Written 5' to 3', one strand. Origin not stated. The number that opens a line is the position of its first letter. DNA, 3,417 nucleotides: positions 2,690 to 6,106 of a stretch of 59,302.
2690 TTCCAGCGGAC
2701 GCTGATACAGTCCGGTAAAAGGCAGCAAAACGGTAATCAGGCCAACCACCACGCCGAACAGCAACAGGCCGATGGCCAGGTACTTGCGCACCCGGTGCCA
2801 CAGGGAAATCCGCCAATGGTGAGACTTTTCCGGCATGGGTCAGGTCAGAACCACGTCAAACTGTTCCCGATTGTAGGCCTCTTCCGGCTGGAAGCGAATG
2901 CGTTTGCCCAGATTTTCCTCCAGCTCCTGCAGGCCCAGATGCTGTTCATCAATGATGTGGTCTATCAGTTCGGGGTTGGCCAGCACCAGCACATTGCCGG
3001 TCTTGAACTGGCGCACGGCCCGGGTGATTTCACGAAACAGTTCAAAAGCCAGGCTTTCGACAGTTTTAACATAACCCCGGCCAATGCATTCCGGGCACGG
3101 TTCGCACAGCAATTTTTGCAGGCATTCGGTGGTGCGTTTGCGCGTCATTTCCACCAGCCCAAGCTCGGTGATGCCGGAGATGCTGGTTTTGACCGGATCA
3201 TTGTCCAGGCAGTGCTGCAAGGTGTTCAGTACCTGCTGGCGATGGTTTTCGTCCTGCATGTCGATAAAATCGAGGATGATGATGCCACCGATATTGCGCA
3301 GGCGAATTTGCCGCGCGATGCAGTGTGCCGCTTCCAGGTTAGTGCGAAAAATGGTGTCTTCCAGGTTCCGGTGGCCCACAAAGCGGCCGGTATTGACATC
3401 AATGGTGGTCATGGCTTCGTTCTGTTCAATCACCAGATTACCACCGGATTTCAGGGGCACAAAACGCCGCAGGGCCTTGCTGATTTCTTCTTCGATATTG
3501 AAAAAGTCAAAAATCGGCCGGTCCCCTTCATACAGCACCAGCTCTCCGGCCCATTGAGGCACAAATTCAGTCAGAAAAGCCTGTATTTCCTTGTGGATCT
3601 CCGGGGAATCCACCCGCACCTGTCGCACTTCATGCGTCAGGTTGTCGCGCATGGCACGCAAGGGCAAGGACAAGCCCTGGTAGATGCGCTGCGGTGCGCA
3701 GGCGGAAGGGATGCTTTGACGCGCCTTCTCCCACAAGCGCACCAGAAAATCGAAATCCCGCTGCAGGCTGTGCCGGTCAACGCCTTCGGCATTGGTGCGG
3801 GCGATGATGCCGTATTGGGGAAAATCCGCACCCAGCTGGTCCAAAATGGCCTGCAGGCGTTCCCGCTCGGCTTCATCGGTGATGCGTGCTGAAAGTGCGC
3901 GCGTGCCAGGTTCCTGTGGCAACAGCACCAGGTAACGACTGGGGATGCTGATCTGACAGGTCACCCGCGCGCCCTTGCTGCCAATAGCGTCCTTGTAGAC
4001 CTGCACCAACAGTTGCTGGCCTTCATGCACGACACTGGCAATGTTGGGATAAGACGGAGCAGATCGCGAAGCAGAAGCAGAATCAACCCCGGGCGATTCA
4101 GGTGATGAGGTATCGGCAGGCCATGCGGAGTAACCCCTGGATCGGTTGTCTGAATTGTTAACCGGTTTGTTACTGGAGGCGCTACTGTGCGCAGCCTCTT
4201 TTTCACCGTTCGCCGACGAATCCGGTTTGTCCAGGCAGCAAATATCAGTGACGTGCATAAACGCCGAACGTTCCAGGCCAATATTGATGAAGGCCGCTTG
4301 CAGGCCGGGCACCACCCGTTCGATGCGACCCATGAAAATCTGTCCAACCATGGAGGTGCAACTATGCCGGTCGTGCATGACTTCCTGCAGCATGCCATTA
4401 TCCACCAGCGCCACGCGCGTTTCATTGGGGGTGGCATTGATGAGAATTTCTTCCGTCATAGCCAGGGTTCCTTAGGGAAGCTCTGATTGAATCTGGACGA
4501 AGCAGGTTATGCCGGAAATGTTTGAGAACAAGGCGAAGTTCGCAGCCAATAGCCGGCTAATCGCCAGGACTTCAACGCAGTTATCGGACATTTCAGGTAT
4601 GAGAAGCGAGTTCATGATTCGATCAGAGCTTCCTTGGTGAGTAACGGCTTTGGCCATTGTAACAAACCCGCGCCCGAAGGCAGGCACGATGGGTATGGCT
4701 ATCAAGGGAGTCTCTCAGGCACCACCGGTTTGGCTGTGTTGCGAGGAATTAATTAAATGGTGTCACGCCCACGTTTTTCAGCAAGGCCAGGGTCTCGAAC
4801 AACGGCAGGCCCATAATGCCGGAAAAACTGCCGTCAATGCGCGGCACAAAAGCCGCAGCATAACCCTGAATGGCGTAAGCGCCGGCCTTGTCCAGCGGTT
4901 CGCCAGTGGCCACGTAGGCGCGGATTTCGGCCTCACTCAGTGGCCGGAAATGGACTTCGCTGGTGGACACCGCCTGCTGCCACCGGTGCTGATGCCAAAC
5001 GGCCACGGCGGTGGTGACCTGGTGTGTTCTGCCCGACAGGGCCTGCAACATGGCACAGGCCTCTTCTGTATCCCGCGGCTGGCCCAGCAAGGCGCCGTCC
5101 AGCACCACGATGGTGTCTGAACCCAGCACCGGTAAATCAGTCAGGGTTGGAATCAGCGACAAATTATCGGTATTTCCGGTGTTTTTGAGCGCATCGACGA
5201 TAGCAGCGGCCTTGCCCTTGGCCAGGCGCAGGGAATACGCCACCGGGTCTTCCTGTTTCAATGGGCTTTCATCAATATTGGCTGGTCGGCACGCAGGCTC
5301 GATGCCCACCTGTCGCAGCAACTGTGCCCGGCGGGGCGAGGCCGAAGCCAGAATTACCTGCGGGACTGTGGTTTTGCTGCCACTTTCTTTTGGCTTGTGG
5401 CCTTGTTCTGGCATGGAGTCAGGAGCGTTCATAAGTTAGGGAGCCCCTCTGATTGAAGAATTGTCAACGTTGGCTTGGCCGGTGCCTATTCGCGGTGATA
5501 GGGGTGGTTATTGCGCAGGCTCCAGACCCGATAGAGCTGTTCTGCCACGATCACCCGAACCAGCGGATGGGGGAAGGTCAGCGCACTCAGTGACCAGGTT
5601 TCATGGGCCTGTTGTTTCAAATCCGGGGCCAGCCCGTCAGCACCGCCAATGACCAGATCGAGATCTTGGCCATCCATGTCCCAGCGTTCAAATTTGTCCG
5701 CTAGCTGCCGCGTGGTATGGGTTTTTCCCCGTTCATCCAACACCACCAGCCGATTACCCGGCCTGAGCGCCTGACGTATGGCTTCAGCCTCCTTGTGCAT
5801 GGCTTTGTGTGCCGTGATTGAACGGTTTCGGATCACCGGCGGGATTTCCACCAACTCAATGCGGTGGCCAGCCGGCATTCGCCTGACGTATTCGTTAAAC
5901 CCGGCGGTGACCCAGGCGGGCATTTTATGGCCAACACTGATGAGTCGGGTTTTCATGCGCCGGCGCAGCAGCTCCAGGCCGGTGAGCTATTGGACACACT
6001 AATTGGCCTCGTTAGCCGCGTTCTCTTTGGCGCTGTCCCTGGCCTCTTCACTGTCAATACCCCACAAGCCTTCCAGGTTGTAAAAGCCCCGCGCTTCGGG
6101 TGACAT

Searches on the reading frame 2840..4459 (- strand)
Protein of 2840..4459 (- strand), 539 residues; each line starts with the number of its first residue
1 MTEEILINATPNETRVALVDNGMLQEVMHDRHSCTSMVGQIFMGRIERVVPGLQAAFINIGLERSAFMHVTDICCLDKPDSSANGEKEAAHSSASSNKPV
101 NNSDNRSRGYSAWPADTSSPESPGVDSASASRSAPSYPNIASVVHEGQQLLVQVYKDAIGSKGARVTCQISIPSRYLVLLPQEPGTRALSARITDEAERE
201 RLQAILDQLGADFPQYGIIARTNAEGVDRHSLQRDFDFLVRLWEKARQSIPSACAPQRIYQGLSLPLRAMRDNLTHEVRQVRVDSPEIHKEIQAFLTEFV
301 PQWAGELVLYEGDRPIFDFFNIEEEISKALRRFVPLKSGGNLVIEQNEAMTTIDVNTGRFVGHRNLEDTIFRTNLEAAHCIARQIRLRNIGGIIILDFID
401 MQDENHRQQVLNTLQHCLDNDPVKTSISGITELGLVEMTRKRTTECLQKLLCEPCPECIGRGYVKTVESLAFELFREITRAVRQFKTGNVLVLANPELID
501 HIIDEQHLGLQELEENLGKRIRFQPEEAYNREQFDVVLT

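Call 49: search_protein_families(library=pfam, proteins=[window:2840-4459:-], max_evalue=0.00001)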
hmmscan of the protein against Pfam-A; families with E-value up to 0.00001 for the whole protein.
window:2840-4459:- (539 aa): 2 families
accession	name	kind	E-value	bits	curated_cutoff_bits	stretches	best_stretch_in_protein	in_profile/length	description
PF10150.14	RNase_E_G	-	1.3e-97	326.9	25.5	1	171-443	1-270/270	Ribonuclease E/G family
PF20833.2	RNase_E_G_Thio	-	9.6e-12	45.3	26.8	1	454-536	1-83/86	RNase E/G, Thioredoxin-like domain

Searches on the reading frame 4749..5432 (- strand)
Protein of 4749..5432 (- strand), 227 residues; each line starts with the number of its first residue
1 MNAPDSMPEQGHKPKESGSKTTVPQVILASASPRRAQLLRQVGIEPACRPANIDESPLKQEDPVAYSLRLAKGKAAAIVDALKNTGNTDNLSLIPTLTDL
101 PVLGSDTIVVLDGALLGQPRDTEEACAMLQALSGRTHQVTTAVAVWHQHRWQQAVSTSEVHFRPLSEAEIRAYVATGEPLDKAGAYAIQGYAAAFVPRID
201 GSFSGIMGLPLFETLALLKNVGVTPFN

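Call 49: search_protein_families(library=pfam, proteins=[window:4749-5432:-], max_evalue=0.00001)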
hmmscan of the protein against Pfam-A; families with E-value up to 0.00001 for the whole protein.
window:4749-5432:- (227 aa): 1 family
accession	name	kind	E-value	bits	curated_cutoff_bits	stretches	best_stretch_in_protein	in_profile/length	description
PF02545.19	Maf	-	3.5e-62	209.8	27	1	25-220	1-186/187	Maf-like protein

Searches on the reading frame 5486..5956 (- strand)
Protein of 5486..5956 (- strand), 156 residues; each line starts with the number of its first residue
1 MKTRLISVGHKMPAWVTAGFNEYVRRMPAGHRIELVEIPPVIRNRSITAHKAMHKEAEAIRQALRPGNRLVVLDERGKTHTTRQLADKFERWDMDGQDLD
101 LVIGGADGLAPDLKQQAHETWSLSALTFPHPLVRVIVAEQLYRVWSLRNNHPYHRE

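Call 67: search_protein_families(library=pfam, proteins=[window:5486-5956:-], max_evalue=0.000001)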
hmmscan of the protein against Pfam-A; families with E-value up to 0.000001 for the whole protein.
window:5486-5956:- (156 aa): 1 family
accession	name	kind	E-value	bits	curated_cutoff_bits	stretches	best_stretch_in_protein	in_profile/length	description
PF02590.22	SPOUT_MTase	-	1.7e-47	161.7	27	1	1-154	1-154/154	Predicted SPOUT methyltransferase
